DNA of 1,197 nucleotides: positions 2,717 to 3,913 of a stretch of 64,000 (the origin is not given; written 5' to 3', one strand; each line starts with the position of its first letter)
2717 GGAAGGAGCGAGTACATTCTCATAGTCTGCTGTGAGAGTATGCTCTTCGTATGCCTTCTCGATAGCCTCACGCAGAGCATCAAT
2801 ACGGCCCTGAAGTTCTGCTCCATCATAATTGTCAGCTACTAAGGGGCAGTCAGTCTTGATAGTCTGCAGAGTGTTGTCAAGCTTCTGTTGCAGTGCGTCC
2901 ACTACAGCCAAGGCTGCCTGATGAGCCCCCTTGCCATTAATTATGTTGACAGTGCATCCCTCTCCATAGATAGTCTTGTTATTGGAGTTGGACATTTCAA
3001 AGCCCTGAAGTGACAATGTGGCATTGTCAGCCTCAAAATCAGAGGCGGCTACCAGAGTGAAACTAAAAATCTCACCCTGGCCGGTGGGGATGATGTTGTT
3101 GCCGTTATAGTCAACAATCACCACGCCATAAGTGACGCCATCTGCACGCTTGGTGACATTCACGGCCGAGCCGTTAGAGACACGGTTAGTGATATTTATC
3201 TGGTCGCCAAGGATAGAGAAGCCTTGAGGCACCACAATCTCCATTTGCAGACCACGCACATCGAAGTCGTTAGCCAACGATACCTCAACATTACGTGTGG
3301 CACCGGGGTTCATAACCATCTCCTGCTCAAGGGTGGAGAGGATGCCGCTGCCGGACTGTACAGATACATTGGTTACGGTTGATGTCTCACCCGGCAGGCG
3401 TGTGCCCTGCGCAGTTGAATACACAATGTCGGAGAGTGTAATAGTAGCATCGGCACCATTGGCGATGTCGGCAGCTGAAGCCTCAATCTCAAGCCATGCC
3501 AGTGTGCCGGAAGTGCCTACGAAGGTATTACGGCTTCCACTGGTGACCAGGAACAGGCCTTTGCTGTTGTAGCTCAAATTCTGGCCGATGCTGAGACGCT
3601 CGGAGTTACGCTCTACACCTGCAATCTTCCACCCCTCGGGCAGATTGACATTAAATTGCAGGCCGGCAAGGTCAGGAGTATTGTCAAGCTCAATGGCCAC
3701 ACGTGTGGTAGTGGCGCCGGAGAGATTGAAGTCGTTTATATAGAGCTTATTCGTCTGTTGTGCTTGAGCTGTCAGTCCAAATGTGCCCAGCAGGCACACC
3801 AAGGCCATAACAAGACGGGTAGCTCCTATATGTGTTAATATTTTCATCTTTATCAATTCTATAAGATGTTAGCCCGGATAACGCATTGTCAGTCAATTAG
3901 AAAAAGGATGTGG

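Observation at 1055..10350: Paired giant helical-repeat surface proteins with complementary cohesin-like and dockerin modules and T9SS-like tails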

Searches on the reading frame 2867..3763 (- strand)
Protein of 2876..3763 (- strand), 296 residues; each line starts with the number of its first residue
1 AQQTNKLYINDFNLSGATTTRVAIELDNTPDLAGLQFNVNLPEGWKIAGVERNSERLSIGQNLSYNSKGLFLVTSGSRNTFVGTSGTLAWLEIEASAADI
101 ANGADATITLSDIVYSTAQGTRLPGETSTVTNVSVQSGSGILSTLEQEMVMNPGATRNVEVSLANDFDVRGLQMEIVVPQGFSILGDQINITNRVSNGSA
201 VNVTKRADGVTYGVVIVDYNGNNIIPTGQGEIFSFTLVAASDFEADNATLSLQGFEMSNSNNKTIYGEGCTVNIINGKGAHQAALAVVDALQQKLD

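Call 7: search_solved_structures(query=window:2927-3760:-, max_evalue=10, show_alignments=2)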
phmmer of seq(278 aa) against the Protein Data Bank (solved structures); distinct sequences matched with E-value up to 10: 0.
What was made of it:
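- Tried and rejected: phmmer of A's modules against the PDB gave nothing (call 7).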

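Call 24: search_protein_representatives(protein=window:2876-3763:-)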
Query: 296 residues. Proteins with E-value up to 0.001 (for the whole library): 516; up to 1e-10: 116; up to 1e-30: 17. The best 150 are listed.
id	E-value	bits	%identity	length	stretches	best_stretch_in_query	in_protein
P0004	5.4e-183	622.5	100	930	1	1-296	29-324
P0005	1.7e-79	283.2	49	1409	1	4-295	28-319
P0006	4.2e-63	229.4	43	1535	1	4-295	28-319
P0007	1.2e-62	227.9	43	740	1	4-295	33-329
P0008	2.4e-58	213.8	41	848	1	3-295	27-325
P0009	6.9e-51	189.4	40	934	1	4-293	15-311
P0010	1.4e-44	168.7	34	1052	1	2-296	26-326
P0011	6.8e-43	163.2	35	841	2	4-295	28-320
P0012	1.2e-41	159.1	35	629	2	4-295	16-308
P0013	1.3e-40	155.7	36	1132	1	3-293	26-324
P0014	6.1e-38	146.9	31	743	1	3-294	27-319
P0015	1.0e-35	139.7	29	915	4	5-255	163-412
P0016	1.3e-35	139.3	35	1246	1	3-295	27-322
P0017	8.1e-35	136.7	32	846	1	1-295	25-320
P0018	1.2e-34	136.1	33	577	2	4-272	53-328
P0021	1.5e-29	119.4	34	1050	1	4-296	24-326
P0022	1.6e-29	119.3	31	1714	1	3-295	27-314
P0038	2.3e-22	95.8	29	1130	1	4-294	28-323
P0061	2.0e-16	76.4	26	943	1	4-281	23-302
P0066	1.6e-15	73.4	28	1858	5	152-260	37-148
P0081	2.1e-13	66.5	25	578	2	3-274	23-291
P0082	2.2e-13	66.4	30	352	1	17-252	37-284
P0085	7.0e-13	64.8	25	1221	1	5-295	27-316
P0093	1.6e-12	63.6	27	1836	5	136-267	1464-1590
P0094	1.7e-12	63.5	29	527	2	4-183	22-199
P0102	9.2e-12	61.1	25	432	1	2-290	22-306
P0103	9.8e-12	61.0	26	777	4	4-279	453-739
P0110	2.1e-11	59.9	30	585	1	4-266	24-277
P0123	2.9e-10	56.2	27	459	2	4-209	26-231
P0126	4.1e-10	55.7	27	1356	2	5-249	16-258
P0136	7.8e-10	54.8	29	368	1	6-254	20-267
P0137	8.7e-10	54.6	29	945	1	4-278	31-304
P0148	2.7e-09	53.0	26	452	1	4-264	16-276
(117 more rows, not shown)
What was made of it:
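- The cohesin-dyad family is large: 516 cluster representatives at E up to 1e-3 (call 24).
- Tried and rejected: The exhaustive search (call 24) was needed to see the family.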

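Call 26: list_cluster_members(proteins=[P0004, P0005, P0006, P0007, P0008, P0009, P0010, P0013, P0022, P0001])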
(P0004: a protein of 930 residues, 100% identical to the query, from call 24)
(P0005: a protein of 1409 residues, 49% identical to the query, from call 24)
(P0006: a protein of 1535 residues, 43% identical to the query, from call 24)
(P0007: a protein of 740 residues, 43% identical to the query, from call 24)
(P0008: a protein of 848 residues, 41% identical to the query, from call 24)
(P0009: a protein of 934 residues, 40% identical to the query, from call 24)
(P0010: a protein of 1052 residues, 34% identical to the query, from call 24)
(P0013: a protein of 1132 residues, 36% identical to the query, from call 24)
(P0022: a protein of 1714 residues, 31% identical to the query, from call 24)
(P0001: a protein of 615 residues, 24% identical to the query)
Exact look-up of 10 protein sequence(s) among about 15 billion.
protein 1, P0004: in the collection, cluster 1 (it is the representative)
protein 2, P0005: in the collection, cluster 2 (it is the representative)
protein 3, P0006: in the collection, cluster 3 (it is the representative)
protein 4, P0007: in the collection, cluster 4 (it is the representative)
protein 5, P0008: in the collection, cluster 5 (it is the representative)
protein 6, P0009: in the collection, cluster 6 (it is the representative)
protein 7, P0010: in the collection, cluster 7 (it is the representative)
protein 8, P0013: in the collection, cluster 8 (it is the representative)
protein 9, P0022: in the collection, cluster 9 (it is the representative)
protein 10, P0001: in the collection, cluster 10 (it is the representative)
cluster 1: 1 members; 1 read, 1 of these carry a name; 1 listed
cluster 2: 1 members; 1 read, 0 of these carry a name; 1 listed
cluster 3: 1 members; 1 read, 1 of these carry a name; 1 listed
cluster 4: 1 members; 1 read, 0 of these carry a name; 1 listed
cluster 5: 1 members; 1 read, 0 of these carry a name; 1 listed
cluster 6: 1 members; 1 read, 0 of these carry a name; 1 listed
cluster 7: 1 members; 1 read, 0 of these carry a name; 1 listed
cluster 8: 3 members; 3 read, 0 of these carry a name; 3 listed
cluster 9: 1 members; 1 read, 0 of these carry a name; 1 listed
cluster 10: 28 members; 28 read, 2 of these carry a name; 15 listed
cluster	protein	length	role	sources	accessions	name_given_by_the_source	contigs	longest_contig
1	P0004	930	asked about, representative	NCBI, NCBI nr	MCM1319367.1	MAG: hypothetical protein NC217_03185 [Muribaculaceae bacterium] | hypothetical protein [Muribaculaceae bacterium]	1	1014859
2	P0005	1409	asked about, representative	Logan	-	-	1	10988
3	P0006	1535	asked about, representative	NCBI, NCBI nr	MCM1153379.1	MAG: hypothetical protein NC328_06985 [Muribaculum sp.] | hypothetical protein [Muribaculum sp.]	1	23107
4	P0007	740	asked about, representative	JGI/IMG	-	-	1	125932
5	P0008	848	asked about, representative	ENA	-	-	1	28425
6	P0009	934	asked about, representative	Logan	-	-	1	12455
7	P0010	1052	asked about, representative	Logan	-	-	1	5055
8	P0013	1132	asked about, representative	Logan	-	-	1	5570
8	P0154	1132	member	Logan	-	-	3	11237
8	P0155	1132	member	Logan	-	-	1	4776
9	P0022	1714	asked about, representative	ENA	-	-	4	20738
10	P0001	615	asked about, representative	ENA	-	-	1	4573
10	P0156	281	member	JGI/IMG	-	hypothetical protein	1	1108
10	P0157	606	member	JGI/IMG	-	hypothetical protein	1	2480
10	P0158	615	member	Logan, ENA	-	-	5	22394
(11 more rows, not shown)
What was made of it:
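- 1055..3847 (-): Gene A: 930-aa secreted protein with two cohesins, a helical repeat stalk and a C-terminal tail (ATG at 3847; stop codon 1055-1057). Identical to MCM1319367.1, a Muribaculaceae MAG hypothetical protein (calls 24, 26).
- Checked: The likely start is the ATG at 3847, giving 930 aa, which equals GenBank MCM1319367.1, a hypothetical protein of a Muribaculaceae MAG (calls 24, 26).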

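Call 33: search_solved_structures(query=A1, max_evalue=10, show_alignments=3)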
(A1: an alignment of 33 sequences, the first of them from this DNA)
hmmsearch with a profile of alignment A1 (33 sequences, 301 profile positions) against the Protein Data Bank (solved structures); distinct sequences matched with E-value up to 10: 9.
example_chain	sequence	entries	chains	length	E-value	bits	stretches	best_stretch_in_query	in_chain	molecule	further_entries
5n5p_A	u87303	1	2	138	0.0041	19.6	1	149-268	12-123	Putative cellulosomal scaffoldin protein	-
5myu_a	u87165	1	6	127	0.042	16.3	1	100-161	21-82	Uncharacterized protein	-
3j9g_A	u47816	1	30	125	0.045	16.2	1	94-161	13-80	VipA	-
2xdh_A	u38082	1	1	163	0.059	15.8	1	20-108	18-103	COHESIN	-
5ojq_a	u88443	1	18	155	0.076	15.5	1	94-161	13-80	VipA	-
7kv5_AAA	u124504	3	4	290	0.081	15.4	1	150-218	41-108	PKD domain protein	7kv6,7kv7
5mxn_a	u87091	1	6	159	0.14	14.6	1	100-161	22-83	Type VI secretion protein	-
2ndp_A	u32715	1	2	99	0.26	13.7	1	104-163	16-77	Histone-like DNA-binding superfamily protein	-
3bg4_D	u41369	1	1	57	0.67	12.4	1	162-192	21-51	Guamerin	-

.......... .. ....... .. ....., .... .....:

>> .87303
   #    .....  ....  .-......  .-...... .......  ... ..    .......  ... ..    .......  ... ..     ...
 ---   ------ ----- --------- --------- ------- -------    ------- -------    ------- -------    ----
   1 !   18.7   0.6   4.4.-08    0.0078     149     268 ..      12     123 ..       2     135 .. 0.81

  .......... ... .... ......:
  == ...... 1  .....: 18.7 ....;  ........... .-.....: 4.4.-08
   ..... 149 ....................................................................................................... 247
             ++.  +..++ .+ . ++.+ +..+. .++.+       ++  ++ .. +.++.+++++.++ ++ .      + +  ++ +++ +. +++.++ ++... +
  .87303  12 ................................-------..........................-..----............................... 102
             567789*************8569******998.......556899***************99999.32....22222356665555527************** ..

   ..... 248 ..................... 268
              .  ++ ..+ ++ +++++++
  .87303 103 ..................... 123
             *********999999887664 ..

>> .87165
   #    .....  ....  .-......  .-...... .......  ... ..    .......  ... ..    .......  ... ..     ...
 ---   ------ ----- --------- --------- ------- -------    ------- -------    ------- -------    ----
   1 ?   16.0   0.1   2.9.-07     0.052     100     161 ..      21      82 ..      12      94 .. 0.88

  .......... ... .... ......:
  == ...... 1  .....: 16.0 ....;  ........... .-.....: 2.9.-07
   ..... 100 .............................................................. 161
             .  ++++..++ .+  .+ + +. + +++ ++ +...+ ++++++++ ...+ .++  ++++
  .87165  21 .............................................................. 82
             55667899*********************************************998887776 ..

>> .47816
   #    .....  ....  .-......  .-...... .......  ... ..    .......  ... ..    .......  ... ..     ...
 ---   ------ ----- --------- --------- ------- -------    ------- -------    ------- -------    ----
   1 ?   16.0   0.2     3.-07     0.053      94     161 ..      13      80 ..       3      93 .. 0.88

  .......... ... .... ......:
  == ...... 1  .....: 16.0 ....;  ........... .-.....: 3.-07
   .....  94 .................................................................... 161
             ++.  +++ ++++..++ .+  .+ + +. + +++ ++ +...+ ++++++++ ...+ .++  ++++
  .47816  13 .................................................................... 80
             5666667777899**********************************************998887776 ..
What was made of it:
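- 2936..3349 (-): A cohesin-like module 2. The profile hits the cohesin 5n5p_A at E 0.004 over this module (call 33).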

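Call 34: search_protein_families(library=pfam, alignment_id=A1, max_evalue=0.1)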
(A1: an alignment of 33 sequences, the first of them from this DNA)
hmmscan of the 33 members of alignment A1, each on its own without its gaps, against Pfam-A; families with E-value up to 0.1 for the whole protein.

A. member 1, seq(299 aa): 2 families
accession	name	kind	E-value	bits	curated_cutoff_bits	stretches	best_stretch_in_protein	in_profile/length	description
PF10633.15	NPCBM_assoc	-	0.018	15.7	24.4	0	19-63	8-52/78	NPCBM-associated, NEW3 domain of alpha-galactosidase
PF14087.12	DUF4267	-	0.096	13.1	27.8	0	70-122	36-88/110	Domain of unknown function (DUF4267)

B. families by the number of members that match (of 33 scanned): 20 families
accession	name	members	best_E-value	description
PF00963.24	Cohesin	10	1.4e-10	Cohesin domain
PF10633.15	NPCBM_assoc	3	0.00061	NPCBM-associated, NEW3 domain of alpha-galactosidase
PF13144.11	ChapFlgA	1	0.00075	Chaperone for flagella basal body P-ring formation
PF03628.18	PapG_C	1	0.001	PapG chaperone-binding domain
PF22067.2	Cep192_D3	1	0.006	Cep192 domain 3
PF21177.3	LIF-R_Ig-like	1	0.0088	Leukemia inhibitory factor receptor, Ig-like domain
PF23390.1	Beta-prop_WDR35_2nd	1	0.0093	WDR35 second beta-propeller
PF22544.2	HYDIN_VesB_CFA65-like_Ig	1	0.016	HYDIN/CFA65/VesB-like, Ig-like domain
PF22819.2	TcaA_5th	1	0.018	TcaA protein NTF2-like domain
PF07006.16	DUF1310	1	0.021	Protein of unknown function (DUF1310)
PF25369.1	SH3_VIII-1_N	1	0.022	Myosin-1-like, N-terminal SH3 domain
PF01888.22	CbiD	1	0.028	CbiD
PF20611.3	DUF6801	1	0.034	Family of unknown function (DUF6801)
PF06228.19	ChuX_HutX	1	0.046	Haem utilisation ChuX/HutX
PF14352.11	DUF4402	1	0.065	Domain of unknown function (DUF4402)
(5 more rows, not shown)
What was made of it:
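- On Cohesin (Pfam PF00963): However, 10 of 33 aligned homologues match at E up to 0.1 (best E 1.4e-10; call 34), and the family profile hits solved cohesins 5n5p (E 0.004) and 2xdh (E 0.059) (call 33).
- Homologues do reach Pfam Cohesin (best 1.4e-10; call 34).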

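Call 36: search_protein_families(library=pfam, proteins=[P0061, P0126, P0093, P0136, P0066, P0081, P0148, P0123, P0012], max_evalue=0.01)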
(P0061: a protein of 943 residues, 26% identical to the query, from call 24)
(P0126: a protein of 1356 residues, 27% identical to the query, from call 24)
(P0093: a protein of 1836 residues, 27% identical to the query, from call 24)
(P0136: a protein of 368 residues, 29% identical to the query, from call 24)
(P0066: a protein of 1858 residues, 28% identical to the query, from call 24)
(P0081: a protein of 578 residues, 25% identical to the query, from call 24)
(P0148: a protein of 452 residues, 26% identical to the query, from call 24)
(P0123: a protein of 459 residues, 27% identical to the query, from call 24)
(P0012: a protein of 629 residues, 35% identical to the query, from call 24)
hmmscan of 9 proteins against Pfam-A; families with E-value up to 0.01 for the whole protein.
P0061 (943 aa): 1 family
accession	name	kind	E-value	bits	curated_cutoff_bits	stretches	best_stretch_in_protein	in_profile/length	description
PF07889.17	DUF1664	-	0.004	17.6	34.6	0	602-684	28-113/124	Protein of unknown function (DUF1664)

P0126 (1356 aa): 5 families
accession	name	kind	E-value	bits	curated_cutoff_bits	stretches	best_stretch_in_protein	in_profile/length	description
PF02368.24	Big_2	-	4.6e-158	514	22.8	9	543-615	3-75/79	Bacterial Ig-like domain (group 2)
PF13306.12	LRR_5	-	6e-26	91.3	27.7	2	1174-1256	30-112/127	BspA type Leucine rich repeat region (6 copies)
PF22359.2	Big-like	-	9.2e-26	90.3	27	2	406-443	2-39/48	Bacterial Ig-like domain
PF06832.18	BiPBP_C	-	3.3e-12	46.6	26.8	0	792-871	16-90/90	Penicillin-Binding Protein C-terminus Family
PF13629.12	T2SS-T3SS_pil_N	-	0.00031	20.8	23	0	678-705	43-71/72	Pilus formation protein N terminal region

P0093 (1836 aa): 12 families
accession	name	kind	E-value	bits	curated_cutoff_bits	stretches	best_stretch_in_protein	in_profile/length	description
PF11721.14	Malectin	-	7.7e-31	107.7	23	2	1016-1181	1-163/163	Malectin domain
PF22544.2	HYDIN_VesB_CFA65-like_Ig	-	9.3e-20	71.2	25.5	2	156-244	1-91/100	HYDIN/CFA65/VesB-like, Ig-like domain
PF07610.17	DUF1573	-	1.1e-14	54.6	26.1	2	399-491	5-97/98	Protein of unknown function (DUF1573)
PF22073.2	Cep192_D4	-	2.5e-09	37.8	35.5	1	393-484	2-100/112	Cep192 domain 4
PF15780.11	ASH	-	2.7e-08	34.3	27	2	400-483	12-96/98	Abnormal spindle-like microcephaly-assoc'd, ASPM-SPD-2-Hydin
PF18962.6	Por_Secre_tail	-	3.5e-08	34.1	27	1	1767-1834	1-75/75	Secretion system C-terminal sorting domain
PF02494.22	HYR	-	1.6e-07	32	21.7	0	964-1007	41-81/81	HYR domain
PF12371.14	TMEM131_like_N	-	6.7e-05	23.5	28.8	0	397-475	3-82/84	Transmembrane protein 131-like N-terminal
PF09134.16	Invasin_D3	-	0.0025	18.7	33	0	968-1009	5-47/98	Invasin, domain 3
PF13754.12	Big_3_4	-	0.0038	17.5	27.3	0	1652-1712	30-85/106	Domain of unknown function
PF17829.7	GH115_C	-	0.0059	16.9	24.1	0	1086-1117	52-83/172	Glycosyl hydrolase family 115 C-terminal domain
PF12245.14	Big_3_2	-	0.009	16.6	23.3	0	619-711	34-121/122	Bacterial Ig-like domain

P0136 (368 aa): 1 family
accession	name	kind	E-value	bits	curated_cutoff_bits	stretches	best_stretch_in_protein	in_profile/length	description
PF00963.24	Cohesin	-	8.4e-09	36.2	24.1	1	27-133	10-116/139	Cohesin domain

P0066 (1858 aa): 6 families
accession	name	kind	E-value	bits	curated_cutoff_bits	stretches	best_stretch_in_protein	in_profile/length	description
PF13306.12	LRR_5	-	4.7e-23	81.9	27.7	1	1233-1330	13-109/127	BspA type Leucine rich repeat region (6 copies)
PF09479.16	Flg_new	-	1.4e-21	76.8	27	4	388-433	1-46/65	Listeria-Bacteroides repeat domain (List_Bact_rpt)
PF00963.24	Cohesin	-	2e-18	67.4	24.1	3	454-572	3-118/139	Cohesin domain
PF18998.6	Flg_new_2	-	1.1e-14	54.6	23.6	3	609-662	9-72/73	Divergent InlB B-repeat domain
PF05037.18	DUF669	-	0.0014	19.2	21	0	341-366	12-37/138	Protein of unknown function (DUF669)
PF13855.12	LRR_8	-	0.0077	16.4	27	0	1208-1259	2-54/61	Leucine rich repeat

P0081 (578 aa): 1 family
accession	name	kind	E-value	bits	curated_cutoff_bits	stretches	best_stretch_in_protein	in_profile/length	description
PF19910.5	DUF6383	-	4.3e-06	27.2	23.7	1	507-576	4-72/74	Domain of unknown function (DUF6383)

P0148 (452 aa): 2 families
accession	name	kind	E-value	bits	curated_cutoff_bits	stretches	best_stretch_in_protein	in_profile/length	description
PF02368.24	Big_2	-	7.9e-16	58.2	22.8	1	296-363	3-70/79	Bacterial Ig-like domain (group 2)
PF18962.6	Por_Secre_tail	-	0.0079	16.9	27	0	397-447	11-66/75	Secretion system C-terminal sorting domain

P0123 (459 aa): 2 families
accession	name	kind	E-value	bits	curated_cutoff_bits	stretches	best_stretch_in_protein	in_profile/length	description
PF02368.24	Big_2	-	7.6e-16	58.3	22.8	1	300-371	2-73/79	Bacterial Ig-like domain (group 2)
PF22359.2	Big-like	-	0.0001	22.9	27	1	337-380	6-46/48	Bacterial Ig-like domain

P0012 (629 aa): 0 families

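Call 40: predict_structure(alignment_id=A1)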
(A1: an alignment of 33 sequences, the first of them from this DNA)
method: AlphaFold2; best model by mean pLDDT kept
length: 299 residues; sequences in the alignment: 33
mean_pLDDT: 94.3   pTM: 0.69
mean pLDDT of the five models: 94.3, 94.1, 93.9, 93.6, 92.1
residues with pLDDT >= 90: 260; 70-90: 36; 50-70: 2; < 50: 1
segments of 3 or more residues with pLDDT < 50: none
pLDDT, mean of each block of 10 residues (from residue 1): 83 86 96 97 95 95 94 95 97 92 90 96 96 90 96 97 96 98 97 96 97 97 96 98 93 95 91 93 89 95
secondary structure, 60 per line:
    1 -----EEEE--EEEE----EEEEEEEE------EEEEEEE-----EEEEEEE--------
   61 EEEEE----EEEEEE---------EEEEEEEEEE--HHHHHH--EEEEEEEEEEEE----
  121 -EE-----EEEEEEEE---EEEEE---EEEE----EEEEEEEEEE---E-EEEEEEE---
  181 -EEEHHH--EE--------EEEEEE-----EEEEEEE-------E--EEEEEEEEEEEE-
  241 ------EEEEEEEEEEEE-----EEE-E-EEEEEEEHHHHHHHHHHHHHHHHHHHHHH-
elements in order: E6-9 E12-15 E20-27 E34-40 E46-52 E61-65 E70-75 E85-94 H97-102 E105-116 E129-136 E140-144 E148-151 E156-165 E171-177 E182-184 E200-205 E211-217 E228-239 E247-258 E264-266 E270-276 H277-298
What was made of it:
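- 3353..3754 (-): A cohesin-like module 1. AlphaFold2 pLDDT 94 (call 40).
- Checked: The two N-terminal beta modules of A are real domains (AlphaFold2 pLDDT 94.3, call 40).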

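Call 46: fold_search(model_id=the predicted structure, library=pdb)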
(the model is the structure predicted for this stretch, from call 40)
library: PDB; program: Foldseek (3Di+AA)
matches with E <= 10: 2000; with E <= 0.001: 925
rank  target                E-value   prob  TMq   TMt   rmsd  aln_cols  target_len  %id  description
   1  6avu_A                9.5e-12  1.00  0.31  0.13  13.4       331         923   12  Human alpha-V beta-3 Integrin (open conformation) in complex with the therapeutic antibody LM609 (released 2017-11-01)
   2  3l8q_B                2.5e-11  1.00  0.32  0.28  11.6       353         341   11  Structure analysis of the type II cohesin dyad from the adaptor ScaA scaffoldin of Acetivibrio cellulolyticus (released 2010-05-05)
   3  3l8q_C                3.5e-11  1.00  0.30  0.27  12.7       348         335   10  Structure analysis of the type II cohesin dyad from the adaptor ScaA scaffoldin of Acetivibrio cellulolyticus (released 2010-05-05)
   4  4tsh_B                5.8e-11  1.00  0.34  0.23  15.8       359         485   11  A Novel Protein Fold Forms an Intramolecular Lock to Stabilize the Tertiary Structure of Streptococcus mutans Adhesin  (released 2014-10-22)
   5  3l8q_A                1.3e-10  1.00  0.30  0.27  12.0       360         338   10  Structure analysis of the type II cohesin dyad from the adaptor ScaA scaffoldin of Acetivibrio cellulolyticus (released 2010-05-05)
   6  3qe5_A                1.4e-10  1.00  0.33  0.23  15.7       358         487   11  Complete structure of Streptococcus mutans Antigen I/II carboxy-terminus (released 2011-04-20)
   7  6avr_A                1.6e-10  1.00  0.31  0.13  13.4       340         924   11  Human alpha-V beta-3 Integrin (intermediate conformation) in complex with the therapeutic antibody LM609 (released 2017-11-01)
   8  8t2v_A                2.3e-10  1.00  0.31  0.12  16.3       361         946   11  Cryo-EM Structures of Full-length Integrin alphaIIbbeta3 in Native Lipids (released 2023-07-26)
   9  6avq_A                2.4e-10  1.00  0.32  0.13  13.9       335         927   12  The Therapeutic Antibody LM609 Selectively Inhibits Ligand Binding to Human alpha-V beta-3 Integrin via Steric Hindran (released 2017-11-01)
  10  5dza                  2.5e-10  1.00  0.31  0.30  15.7       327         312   10  Streptococcus agalactiae AgI/II polypeptide BspA C terminal domain (WT) (released 2016-06-22)
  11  4ofq_A                2.5e-10  1.00  0.28  0.26  16.1       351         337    8  Structure of the C-terminal domain of the Streptococcus pyogenes antigen I/II-family protein AspA (released 2014-03-12)
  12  3fcs_A                2.7e-10  1.00  0.33  0.13  11.9       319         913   13  Structure of complete ectodomain of integrin aIIBb3 (released 2009-01-20)
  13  9iuj_A                3.2e-10  1.00  0.33  0.15  15.1       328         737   10  Integrin alpha-v beta-3 in complex with rhodostomin (released 2025-07-30)
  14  4mmz_A                4.6e-10  1.00  0.30  0.13  14.1       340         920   11  Integrin AlphaVBeta3 ectodomain bound to an antagonistic tenth domain of Fibronectin (released 2014-03-26)
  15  3opu_A                5.5e-10  1.00  0.34  0.31  16.0       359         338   11  Crystal structure of the C-terminal domain of Streptococcus mutans surface protein SpaP (released 2011-01-19)
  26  6kgf_C                2.3e-09  1.00  0.38  0.72   2.8       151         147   16  Crystal structure of CaDoc0917(R16D)-CaCohA2 complex at pH 8.2 (released 2020-07-08)
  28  6kgf_A                4.4e-09  1.00  0.39  0.75   2.7       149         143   17  Crystal structure of CaDoc0917(R16D)-CaCohA2 complex at pH 8.2 (released 2020-07-08)
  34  4dh2_C                6.8e-09  1.00  0.37  0.65   3.4       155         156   10  Crystal structure of Coh-OlpC(Cthe_0452)-Doc435(Cthe_0435) complex: A novel type I Cohesin-Dockerin complex from Clost (released 2012-11-28)
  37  4dh2_A                9.9e-09  1.00  0.37  0.64   3.5       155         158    9  Crystal structure of Coh-OlpC(Cthe_0452)-Doc435(Cthe_0435) complex: A novel type I Cohesin-Dockerin complex from Clost (released 2012-11-28)
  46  4fl4_C                3.0e-08  1.00  0.39  0.38  12.5       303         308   11  Scaffoldin conformation and dynamics revealed by a ternary complex from the Clostridium thermocellum cellulosome (released 2012-06-27)
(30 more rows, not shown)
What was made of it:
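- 3353..3754 (-): Foldseek matches the cohesin dyad 3l8q (E 2.5e-11) and single cohesins such as 6kgf (target TM 0.72-0.75) (call 46).
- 2936..3349 (-): Same model (calls 40, 46).
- On Cohesin (Pfam PF00963): A modules: pLDDT 94; 3l8q dyad E 2.5e-11; single cohesins with target TM 0.72-0.75 and rmsd 2.6-3.0 A (calls 40, 46).
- Beta sandwiches of this kind also match integrin and antigen I/II domains in Foldseek, with poor TM-scores (call 46).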
